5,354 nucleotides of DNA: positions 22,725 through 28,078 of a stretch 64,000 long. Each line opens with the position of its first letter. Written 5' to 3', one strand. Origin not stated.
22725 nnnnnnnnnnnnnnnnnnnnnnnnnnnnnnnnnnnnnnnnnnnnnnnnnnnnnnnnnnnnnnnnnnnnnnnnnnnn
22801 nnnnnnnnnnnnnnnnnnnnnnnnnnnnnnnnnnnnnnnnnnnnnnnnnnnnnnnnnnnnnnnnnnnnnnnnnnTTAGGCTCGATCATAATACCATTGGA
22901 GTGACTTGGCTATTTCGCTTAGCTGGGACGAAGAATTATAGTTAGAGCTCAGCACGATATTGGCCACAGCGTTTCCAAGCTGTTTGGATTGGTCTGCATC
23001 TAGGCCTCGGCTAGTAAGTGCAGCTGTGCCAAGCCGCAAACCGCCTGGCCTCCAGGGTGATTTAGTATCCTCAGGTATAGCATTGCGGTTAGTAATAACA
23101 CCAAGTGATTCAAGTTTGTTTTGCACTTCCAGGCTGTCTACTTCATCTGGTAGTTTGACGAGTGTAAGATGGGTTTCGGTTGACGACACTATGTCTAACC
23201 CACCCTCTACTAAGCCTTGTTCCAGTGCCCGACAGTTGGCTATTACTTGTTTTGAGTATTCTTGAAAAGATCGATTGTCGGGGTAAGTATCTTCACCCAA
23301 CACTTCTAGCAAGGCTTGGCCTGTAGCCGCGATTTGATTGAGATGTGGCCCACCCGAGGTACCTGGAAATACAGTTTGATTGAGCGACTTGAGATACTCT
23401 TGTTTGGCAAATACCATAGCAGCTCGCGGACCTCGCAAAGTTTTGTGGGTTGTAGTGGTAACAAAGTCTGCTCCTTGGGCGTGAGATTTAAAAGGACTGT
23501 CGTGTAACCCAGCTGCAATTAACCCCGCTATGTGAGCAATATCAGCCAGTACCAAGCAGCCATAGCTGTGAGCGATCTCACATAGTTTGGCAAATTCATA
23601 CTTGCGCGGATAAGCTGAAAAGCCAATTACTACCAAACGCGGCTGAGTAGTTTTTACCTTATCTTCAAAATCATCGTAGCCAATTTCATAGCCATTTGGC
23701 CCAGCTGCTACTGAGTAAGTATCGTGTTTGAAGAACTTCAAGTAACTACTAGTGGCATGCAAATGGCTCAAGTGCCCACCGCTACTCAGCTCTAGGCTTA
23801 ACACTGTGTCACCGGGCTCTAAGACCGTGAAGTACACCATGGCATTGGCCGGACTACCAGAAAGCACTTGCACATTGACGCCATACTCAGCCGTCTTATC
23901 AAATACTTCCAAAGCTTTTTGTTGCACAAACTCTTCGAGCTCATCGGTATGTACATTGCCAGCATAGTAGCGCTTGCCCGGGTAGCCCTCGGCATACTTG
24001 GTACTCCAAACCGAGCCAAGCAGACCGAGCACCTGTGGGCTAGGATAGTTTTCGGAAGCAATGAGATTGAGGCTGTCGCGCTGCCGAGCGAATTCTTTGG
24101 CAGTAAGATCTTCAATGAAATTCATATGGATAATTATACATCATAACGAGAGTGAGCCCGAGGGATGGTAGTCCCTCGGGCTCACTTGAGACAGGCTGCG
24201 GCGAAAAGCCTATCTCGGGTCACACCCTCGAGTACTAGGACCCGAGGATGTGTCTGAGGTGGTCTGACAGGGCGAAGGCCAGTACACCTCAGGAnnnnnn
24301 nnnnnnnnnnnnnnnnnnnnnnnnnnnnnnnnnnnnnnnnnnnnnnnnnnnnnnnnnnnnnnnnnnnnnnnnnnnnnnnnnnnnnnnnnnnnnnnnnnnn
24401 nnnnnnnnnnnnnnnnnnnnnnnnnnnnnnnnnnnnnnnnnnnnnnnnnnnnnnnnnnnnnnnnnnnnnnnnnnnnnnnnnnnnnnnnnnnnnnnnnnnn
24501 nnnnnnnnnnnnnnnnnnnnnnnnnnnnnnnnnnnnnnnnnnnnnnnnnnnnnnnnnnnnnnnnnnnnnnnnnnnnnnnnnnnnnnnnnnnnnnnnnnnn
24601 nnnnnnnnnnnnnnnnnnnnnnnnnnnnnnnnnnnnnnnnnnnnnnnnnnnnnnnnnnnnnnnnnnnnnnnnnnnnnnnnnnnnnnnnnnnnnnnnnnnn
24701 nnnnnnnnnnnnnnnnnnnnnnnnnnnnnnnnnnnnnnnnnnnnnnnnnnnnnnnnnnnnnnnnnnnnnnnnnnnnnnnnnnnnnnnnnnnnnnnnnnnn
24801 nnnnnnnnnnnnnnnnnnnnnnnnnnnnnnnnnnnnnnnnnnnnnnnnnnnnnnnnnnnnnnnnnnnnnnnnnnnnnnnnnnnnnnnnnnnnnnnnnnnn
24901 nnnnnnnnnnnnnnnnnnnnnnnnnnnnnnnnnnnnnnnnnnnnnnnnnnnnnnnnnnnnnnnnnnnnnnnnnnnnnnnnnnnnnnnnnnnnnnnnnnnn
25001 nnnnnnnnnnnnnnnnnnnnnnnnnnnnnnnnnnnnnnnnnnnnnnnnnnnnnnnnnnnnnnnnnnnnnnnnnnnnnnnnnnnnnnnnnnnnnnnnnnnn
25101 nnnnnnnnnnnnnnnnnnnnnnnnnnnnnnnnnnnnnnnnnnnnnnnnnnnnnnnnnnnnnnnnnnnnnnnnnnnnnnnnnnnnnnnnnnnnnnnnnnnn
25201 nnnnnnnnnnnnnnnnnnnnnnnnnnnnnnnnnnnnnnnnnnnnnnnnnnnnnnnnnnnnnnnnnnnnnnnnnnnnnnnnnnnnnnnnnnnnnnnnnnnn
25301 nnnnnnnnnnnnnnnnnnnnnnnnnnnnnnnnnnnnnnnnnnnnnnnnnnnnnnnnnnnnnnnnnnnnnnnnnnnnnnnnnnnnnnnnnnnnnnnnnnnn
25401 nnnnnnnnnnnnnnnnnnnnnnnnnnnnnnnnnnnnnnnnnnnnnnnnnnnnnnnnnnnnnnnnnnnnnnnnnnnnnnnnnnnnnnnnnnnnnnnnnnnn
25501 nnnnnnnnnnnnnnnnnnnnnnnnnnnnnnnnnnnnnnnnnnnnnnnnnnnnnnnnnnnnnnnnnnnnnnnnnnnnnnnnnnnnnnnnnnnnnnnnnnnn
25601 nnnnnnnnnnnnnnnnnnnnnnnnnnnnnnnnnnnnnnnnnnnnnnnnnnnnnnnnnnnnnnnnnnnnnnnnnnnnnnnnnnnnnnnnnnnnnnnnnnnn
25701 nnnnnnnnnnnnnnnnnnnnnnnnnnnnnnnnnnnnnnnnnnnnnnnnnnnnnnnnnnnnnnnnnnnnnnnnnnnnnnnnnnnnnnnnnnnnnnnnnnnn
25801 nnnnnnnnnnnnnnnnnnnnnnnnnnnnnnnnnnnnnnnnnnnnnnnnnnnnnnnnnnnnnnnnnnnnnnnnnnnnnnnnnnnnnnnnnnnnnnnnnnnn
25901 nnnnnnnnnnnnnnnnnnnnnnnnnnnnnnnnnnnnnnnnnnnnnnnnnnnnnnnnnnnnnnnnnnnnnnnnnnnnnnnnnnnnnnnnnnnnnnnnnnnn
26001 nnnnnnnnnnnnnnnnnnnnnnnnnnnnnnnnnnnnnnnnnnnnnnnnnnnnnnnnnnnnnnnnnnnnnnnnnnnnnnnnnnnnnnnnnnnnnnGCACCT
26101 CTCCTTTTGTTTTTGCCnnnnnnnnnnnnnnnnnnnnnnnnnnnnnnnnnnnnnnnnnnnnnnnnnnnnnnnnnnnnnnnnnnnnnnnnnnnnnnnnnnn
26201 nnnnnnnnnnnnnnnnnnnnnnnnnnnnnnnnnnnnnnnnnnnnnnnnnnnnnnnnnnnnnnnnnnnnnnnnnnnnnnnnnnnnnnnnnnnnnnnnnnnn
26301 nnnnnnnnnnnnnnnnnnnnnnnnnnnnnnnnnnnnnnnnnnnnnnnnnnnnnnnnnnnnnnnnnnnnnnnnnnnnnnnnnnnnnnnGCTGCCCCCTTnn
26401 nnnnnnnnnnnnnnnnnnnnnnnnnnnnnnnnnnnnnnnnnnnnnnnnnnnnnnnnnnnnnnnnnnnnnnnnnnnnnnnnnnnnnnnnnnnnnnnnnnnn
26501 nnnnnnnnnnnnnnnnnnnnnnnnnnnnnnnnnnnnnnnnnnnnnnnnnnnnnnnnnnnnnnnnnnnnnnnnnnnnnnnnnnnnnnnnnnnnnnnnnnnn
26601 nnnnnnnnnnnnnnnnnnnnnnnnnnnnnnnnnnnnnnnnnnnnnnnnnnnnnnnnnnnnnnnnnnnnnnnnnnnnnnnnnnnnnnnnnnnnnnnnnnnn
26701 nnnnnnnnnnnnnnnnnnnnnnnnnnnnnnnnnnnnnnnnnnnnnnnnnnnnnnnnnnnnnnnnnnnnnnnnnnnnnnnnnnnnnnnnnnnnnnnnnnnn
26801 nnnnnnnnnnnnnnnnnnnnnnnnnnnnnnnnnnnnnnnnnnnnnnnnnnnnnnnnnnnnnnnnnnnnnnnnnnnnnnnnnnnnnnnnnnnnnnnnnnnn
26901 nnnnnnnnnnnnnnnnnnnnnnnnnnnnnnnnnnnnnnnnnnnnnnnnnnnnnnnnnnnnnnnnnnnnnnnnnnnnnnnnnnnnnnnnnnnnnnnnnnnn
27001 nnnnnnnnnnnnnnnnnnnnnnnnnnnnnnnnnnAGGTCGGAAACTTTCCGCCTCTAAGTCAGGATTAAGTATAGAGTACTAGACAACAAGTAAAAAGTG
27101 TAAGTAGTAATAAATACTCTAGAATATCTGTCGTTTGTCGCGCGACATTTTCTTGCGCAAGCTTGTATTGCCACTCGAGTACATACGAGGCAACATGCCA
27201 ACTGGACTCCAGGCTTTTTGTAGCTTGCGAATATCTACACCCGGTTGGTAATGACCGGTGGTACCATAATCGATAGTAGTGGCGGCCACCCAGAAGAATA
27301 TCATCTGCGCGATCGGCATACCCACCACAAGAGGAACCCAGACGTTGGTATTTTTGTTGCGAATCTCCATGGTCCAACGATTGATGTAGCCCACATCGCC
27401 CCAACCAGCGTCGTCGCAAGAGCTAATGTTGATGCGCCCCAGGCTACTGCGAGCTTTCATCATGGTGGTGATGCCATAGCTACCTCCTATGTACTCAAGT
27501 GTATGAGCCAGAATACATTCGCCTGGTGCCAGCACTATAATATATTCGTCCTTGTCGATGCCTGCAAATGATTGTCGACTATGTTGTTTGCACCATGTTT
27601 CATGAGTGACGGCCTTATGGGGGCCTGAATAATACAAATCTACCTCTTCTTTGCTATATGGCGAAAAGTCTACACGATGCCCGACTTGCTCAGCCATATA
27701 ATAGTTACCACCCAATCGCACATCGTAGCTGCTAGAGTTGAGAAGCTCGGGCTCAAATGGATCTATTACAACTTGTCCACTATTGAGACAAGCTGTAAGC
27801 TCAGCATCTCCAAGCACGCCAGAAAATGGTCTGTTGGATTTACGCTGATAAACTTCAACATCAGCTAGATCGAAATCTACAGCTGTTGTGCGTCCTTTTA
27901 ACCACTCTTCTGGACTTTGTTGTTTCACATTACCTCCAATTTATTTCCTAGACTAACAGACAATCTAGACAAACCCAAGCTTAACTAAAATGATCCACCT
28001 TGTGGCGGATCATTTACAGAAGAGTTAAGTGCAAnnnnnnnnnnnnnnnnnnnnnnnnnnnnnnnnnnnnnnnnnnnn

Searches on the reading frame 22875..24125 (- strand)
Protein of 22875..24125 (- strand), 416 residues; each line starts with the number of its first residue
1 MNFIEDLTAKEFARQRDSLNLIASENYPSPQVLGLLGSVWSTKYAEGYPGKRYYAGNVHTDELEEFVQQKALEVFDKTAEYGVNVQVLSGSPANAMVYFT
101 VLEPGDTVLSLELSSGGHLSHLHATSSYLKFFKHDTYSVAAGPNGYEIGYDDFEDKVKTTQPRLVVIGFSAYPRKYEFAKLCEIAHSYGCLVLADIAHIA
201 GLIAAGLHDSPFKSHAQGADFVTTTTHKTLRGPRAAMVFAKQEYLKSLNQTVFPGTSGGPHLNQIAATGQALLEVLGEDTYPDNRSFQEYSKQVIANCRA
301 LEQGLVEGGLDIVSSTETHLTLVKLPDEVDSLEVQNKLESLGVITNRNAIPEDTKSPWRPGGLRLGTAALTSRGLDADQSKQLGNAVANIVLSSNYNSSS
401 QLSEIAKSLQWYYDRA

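Call 55: search_protein_families(library=ncbifam, proteins=[window:22875-24125:-], max_evalue=0.001)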
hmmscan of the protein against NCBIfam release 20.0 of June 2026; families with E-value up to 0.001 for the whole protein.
window:22875-24125:- (416 aa): 7 families
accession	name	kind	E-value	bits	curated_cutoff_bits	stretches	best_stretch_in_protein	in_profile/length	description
NF000586.1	PRK00011.1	subfamily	9.7e-120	400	335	1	4-407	4-392/404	serine hydroxymethyltransferase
NF010094.0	PRK13580.1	equivalog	3.3e-82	276.7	735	2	108-399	171-453/496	glycine hydroxymethyltransferase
TIGR04506.1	F_threo_transal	equivalog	4.6e-20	71.9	650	1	3-395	5-385/609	fluorothreonine transaldolase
NF005394.0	PRK06939.1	equivalog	2.4e-08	33.1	460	1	178-345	193-352/397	glycine C-acetyltransferase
TIGR01825.1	gly_Cac_T_rel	subfamily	7.6e-05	21.5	535.4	1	84-347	96-342/385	BioF/Kbl family PLP-dependent acyltransferase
TIGR00858.1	bioF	equivalog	8.4e-05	21.5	426.45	1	89-345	89-329/365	8-amino-7-oxononanoate synthase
TIGR01822.1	2am3keto_CoA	equivalog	0.00021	20.4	493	1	177-343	188-346/393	glycine C-acetyltransferase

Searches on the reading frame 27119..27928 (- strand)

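Call 55: search_protein_families(library=ncbifam, proteins=[window:27119-27928:-], max_evalue=0.001)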
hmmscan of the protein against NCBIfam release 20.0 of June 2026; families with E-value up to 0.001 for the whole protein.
window:27119-27928:- (269 aa): 1 family
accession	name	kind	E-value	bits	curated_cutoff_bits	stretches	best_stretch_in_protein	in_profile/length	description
TIGR02274.1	dCTP_deam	equivalog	1.1e-23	83.9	92.8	1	39-228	2-170/180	dCTP deaminase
